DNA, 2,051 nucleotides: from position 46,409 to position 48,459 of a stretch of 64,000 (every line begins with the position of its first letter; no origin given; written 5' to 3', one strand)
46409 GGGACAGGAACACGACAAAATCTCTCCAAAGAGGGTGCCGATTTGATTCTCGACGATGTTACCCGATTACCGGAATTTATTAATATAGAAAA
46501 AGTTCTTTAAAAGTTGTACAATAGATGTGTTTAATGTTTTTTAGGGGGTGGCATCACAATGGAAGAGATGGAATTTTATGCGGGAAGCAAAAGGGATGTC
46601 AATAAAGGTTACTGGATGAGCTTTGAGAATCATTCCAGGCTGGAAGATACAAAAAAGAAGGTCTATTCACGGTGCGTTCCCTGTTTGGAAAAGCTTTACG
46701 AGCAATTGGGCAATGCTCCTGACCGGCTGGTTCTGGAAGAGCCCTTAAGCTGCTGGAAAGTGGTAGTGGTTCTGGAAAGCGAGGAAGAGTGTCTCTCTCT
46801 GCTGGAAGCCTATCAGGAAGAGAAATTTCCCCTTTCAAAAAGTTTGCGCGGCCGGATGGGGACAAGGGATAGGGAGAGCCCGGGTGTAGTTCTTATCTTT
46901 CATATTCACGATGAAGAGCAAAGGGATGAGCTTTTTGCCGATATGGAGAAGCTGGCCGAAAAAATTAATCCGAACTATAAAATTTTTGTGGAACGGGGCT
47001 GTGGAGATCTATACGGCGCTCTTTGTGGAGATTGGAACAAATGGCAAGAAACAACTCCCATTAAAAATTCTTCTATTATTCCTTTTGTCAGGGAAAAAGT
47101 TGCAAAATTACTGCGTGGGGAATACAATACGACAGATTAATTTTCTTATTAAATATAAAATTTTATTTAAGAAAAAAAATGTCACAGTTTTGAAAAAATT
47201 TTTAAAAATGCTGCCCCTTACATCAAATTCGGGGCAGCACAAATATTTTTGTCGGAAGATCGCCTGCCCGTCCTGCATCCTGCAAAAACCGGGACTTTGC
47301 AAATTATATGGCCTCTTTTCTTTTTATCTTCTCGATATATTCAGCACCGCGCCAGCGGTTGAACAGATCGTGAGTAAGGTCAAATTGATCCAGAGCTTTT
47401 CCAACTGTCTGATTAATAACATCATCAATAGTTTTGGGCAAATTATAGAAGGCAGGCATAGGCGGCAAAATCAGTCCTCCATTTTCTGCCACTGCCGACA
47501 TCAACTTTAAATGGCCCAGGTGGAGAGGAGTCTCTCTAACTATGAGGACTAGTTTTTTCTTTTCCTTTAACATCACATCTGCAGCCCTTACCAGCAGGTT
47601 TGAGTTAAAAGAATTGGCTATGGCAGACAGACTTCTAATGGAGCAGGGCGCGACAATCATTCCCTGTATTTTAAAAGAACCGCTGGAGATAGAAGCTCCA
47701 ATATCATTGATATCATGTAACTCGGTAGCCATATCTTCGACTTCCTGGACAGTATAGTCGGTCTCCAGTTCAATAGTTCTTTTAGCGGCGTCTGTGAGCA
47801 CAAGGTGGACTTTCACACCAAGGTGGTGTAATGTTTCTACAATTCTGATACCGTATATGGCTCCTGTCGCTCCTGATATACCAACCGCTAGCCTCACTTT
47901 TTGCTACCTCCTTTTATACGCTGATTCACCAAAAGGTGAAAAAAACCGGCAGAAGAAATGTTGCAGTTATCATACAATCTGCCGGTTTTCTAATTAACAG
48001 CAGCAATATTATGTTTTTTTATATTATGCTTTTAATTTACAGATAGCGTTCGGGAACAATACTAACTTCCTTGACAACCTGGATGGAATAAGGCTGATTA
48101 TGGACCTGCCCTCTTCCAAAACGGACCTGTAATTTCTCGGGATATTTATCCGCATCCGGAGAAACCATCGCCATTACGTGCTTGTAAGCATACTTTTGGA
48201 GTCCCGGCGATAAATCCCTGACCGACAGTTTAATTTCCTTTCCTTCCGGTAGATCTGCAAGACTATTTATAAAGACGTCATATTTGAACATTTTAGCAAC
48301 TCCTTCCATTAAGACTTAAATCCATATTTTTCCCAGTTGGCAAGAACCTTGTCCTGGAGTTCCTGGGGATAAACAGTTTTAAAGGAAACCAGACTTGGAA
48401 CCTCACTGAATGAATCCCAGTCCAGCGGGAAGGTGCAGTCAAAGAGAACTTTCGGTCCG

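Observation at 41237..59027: A co-localised supply chain for prenylated FMN wrapped around four UbiD-family (de)carboxylases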

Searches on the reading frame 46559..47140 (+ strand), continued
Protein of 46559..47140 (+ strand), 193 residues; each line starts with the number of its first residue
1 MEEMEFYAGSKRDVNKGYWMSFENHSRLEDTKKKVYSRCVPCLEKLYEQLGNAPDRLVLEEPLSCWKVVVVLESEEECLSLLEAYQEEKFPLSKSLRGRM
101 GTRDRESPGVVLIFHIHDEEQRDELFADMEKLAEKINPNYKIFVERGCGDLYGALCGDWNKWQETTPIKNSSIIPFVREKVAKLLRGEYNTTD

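Call 79: search_protein_representatives(alignment_id=A2)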
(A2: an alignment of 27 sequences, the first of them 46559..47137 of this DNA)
Query: 27 sequences, 187 profile positions. Proteins with E-value up to 0.001 (for the whole library): 78; up to 1e-10: 54; up to 1e-30: 17. The best 78 are listed.
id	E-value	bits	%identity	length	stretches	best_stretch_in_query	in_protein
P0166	1.0e-80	286.3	-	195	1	2-187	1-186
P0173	1.1e-59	217.7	-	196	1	1-186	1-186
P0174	1.5e-52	194.5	-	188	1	3-184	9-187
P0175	1.6e-51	191.1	-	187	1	3-184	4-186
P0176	5.5e-50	186.1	-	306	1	3-184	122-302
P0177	4.5e-46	173.4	-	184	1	4-183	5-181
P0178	2.3e-45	171.0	-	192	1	4-185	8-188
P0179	2.7e-43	164.3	-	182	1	1-183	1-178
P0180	3.0e-43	164.2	-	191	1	4-185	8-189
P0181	1.4e-40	155.5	-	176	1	2-140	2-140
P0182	1.3e-39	152.3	-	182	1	4-184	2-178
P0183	1.3e-37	145.8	-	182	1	12-180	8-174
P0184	1.9e-37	145.2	-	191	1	4-185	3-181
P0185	2.4e-33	131.9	-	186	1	17-183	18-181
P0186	1.8e-32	129.0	-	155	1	3-121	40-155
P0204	7.6e-19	84.6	-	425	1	14-175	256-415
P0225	9.6e-11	58.2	-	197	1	104-184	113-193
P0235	1.3e-07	48.0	-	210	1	16-167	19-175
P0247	6.1e-05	39.3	-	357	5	135-165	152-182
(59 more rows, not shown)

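Call 80: search_protein_families(library=pfam, proteins=[P0176, P0204, P0247, P0235, P0225], max_evalue=0.01)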
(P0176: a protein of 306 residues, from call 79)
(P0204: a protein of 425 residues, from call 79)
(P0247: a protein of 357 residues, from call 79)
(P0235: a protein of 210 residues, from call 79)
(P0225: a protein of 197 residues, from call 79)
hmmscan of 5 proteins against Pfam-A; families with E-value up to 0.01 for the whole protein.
P0176 (306 aa): 1 family
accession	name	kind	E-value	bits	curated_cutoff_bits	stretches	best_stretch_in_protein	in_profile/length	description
PF01982.22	CTP-dep_RFKase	-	2.6e-20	73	25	1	11-108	21-119/121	Domain of unknown function DUF120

P0204 (425 aa): 3 families
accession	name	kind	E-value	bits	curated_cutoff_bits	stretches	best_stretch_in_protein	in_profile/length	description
PF18765.7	Polbeta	-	1.3e-07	32.1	26.9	1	30-112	16-91/93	Polymerase beta, Nucleotidyltransferase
PF01909.29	NTP_transf_2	-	2.3e-07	31.5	21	1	28-65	15-55/93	Nucleotidyltransferase domain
PF22600.2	MTPAP-like_central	-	0.00077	20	27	1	27-71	39-87/139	Poly(A) RNA polymerase, mitochondrial-like, central palm domain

P0247 (357 aa): 0 families

P0235 (210 aa): 0 families

P0225 (197 aa): 3 families
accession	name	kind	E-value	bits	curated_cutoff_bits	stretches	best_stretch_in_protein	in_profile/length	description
PF00324.27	AA_permease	-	1.3e-09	37.8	24.6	1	56-117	199-260/470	Amino acid permease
PF13520.12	AA_permease_2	-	1.1e-08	34.8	27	1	16-111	147-248/427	Amino acid permease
PF09834.14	DUF2061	-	0.0084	17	23.1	0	86-122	9-45/52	Predicted membrane protein (DUF2061)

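Call 81: find_encoding_contigs(protein=P0176, flank=8000, max_places=2)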
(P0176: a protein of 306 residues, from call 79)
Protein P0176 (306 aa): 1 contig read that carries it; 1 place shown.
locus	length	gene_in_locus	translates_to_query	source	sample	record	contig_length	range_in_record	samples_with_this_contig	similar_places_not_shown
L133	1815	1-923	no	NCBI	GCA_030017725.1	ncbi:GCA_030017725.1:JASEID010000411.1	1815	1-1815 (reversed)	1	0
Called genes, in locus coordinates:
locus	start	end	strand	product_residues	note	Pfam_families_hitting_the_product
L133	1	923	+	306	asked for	PF01982:CTP-dep_RFKase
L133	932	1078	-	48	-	-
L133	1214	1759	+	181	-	PF00293:NUDIX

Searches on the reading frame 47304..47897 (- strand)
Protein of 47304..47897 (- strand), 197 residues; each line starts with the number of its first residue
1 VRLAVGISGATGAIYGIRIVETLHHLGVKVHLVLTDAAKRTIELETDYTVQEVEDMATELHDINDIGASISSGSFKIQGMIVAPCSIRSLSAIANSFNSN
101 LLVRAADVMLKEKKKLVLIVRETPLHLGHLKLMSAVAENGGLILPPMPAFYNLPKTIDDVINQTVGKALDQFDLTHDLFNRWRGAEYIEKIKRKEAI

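Call 3: search_protein_families(library=pfam, proteins=[window:47304-47897:-])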
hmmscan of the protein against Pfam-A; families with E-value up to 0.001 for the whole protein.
window:47304-47897:- (197 aa): 1 family
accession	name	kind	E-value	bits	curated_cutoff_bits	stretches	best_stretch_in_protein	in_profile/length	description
PF02441.25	Flavoprotein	-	5.4e-43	146.8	22.7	1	1-171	1-161/162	Flavoprotein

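Call 5: search_protein_families(library=ncbifam, proteins=[window:47304-47897:-])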
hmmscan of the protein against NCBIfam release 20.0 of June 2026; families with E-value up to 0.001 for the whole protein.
window:47304-47897:- (197 aa): 8 families
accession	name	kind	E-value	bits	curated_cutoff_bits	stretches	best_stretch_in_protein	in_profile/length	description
NF004685.0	PRK06029.1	subfamily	1.5e-76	256.7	188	1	1-184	2-186/187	UbiX family flavin prenyltransferase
NF041206.1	VdcB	exception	2.2e-72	242.6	290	1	2-184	1-184/184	non-oxidative hydroxyarylic acid decarboxylases subunit B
TIGR00421.1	ubiX_pad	subfamily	4.1e-72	241.7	108.9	1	2-182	1-181/181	UbiX family flavin prenyltransferase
NF041218.1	BagM_FevK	exception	1.3e-57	194.6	420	1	1-185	1-186/215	bagremycin/ferroverdin biosynthesis UbiX family decarboxylase BagM/FevK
TIGR00521.1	coaBC_dfp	equivalog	3e-06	26.5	219.7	1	2-103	5-106/392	bifunctional phosphopantothenoylcysteine decarboxylase/phosphopantothenate--cysteine ligase CoaBC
TIGR02852.1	spore_dpaB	equivalog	3.1e-06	26.7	229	1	18-121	19-124/187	dipicolinate synthase subunit B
NF006161.0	PRK08305.1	equivalog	0.00057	19.6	156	1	17-120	23-128/196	dipicolinate synthase subunit B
TIGR02113.1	coaC_strep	equivalog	0.0006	19.7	261.4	0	3-117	3-117/177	phosphopantothenoylcysteine decarboxylase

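Call 61: search_solved_structures(query=window:47307-47897:-, max_evalue=1e-10, show_alignments=5)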
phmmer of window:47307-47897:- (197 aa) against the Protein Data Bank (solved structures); distinct sequences matched with E-value up to 1e-10: 15.
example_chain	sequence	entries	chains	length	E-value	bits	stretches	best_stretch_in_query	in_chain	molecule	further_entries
6qlg_C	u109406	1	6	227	3.4e-52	180.3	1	2-186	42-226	Flavin prenyltransferase PAD1, mitochondrial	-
1sbz_A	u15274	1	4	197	2.3e-50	174.4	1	1-186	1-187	Probable aromatic acid decarboxylase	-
6m8t_A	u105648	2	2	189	8.9e-50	172.5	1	1-182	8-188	Flavin prenyltransferase UbiX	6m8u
6m8v_A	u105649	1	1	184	3.7e-45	157.4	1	1-183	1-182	Flavin prenyltransferase UbiX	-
2ejb_A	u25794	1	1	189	4e-41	144.3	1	2-184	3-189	Probable aromatic acid decarboxylase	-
7km2_L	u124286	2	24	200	2.1e-37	132.2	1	2-184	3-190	Flavin prenyltransferase UbiX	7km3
6qli_A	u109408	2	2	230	6.6e-30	107.7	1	2-184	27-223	Flavin prenyltransferase UbiX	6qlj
6qlk_A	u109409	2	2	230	3.3e-29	105.4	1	2-184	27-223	Flavin prenyltransferase UbiX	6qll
4rhf_A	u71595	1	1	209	5e-29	104.8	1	3-182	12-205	3-octaprenyl-4-hydroxybenzoate carboxy-lyase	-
3zqu_A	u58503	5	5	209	5.8e-29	104.6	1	2-184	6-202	PROBABLE AROMATIC ACID DECARBOXYLASE | UbiX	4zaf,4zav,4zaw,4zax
4rhe_A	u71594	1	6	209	6.9e-29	104.4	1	3-182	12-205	3-octaprenyl-4-hydroxybenzoate carboxy-lyase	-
6qlh_A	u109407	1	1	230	8.8e-29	104.1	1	2-184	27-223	Flavin prenyltransferase UbiX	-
4zag_A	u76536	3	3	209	1.5e-28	103.3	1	2-184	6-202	Probable aromatic acid decarboxylase | UbiX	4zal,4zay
4zan_A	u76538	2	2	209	2.1e-28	102.8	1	2-184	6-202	UbiX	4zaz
6qlv_A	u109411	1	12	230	2.4e-27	99.4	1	2-181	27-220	Flavin prenyltransferase UbiX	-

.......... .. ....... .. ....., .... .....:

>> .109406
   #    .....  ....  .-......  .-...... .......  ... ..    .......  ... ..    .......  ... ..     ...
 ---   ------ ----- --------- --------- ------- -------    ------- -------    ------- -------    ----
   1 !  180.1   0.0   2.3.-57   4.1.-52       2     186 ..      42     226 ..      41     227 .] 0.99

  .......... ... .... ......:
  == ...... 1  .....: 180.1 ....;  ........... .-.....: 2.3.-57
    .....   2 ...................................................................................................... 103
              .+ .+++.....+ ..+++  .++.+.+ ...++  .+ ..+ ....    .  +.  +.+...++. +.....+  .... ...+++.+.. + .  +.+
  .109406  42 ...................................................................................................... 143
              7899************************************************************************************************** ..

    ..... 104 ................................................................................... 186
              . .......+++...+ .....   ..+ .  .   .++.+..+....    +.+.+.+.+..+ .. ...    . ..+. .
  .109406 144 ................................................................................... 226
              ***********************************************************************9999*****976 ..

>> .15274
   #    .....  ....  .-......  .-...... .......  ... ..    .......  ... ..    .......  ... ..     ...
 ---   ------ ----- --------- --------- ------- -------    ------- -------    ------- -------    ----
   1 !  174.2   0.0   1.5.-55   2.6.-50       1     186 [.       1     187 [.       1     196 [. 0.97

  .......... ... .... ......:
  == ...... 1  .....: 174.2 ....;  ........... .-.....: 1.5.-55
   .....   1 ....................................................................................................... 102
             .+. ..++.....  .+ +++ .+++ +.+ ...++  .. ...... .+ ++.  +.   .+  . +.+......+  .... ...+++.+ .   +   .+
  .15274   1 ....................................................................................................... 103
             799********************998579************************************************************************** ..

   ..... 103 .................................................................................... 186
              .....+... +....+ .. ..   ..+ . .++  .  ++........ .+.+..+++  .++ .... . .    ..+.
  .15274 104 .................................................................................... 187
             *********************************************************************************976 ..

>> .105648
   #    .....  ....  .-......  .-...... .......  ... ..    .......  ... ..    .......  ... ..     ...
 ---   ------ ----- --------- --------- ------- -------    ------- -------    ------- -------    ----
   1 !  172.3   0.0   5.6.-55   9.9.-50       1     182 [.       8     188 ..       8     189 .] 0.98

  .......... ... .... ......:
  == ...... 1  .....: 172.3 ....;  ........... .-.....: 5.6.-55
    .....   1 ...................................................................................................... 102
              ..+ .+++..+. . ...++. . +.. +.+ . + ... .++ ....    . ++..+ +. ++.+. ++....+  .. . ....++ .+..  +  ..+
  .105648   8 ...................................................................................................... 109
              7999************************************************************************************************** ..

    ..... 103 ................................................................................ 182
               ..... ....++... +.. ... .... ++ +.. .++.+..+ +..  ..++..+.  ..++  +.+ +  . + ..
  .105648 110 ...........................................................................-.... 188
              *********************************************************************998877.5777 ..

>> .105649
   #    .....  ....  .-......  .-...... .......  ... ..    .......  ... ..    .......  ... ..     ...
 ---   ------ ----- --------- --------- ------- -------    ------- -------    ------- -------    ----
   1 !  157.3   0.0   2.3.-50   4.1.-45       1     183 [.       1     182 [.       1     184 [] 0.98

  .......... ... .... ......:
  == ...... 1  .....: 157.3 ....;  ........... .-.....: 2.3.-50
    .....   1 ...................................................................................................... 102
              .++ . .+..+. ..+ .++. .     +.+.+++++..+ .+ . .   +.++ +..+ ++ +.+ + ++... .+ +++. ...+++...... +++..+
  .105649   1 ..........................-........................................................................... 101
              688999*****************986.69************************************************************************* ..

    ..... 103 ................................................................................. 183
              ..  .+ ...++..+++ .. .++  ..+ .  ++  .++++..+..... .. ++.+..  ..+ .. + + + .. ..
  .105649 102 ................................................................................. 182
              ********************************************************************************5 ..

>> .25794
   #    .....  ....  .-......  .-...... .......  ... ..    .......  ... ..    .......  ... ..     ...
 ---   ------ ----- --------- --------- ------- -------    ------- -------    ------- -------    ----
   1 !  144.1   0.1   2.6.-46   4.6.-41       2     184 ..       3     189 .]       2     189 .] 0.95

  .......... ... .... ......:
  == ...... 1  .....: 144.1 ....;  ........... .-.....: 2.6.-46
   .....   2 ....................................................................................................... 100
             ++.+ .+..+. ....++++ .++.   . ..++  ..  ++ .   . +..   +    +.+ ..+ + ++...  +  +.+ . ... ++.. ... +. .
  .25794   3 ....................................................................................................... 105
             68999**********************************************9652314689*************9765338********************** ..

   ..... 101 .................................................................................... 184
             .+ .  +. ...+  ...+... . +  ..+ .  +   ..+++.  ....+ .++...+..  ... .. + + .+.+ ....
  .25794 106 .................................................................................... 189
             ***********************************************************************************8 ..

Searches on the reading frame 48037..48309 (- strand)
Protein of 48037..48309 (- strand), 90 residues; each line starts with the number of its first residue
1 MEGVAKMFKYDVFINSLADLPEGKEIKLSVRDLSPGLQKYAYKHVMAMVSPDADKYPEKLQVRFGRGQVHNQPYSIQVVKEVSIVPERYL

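Call 3: search_protein_families(library=pfam, proteins=[window:48037-48309:-])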
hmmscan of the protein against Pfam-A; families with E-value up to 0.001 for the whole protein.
window:48037-48309:- (90 aa): 1 family
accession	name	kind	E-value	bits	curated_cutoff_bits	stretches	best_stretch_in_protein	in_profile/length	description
PF09662.15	Phenyl_P_gamma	-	1.5e-27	96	25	1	9-90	2-83/83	Phenylphosphate carboxylase gamma subunit (Phenyl_P_gamma)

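Call 5: search_protein_families(library=ncbifam, proteins=[window:48037-48309:-])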
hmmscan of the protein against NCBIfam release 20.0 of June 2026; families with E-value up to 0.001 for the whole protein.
window:48037-48309:- (90 aa): 1 family
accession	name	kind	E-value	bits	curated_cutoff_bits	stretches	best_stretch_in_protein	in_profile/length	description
TIGR02725.1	phenyl_P_gamma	equivalog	1.8e-29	101.5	135.55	1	7-90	1-84/84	phenylphosphate carboxylase subunit gamma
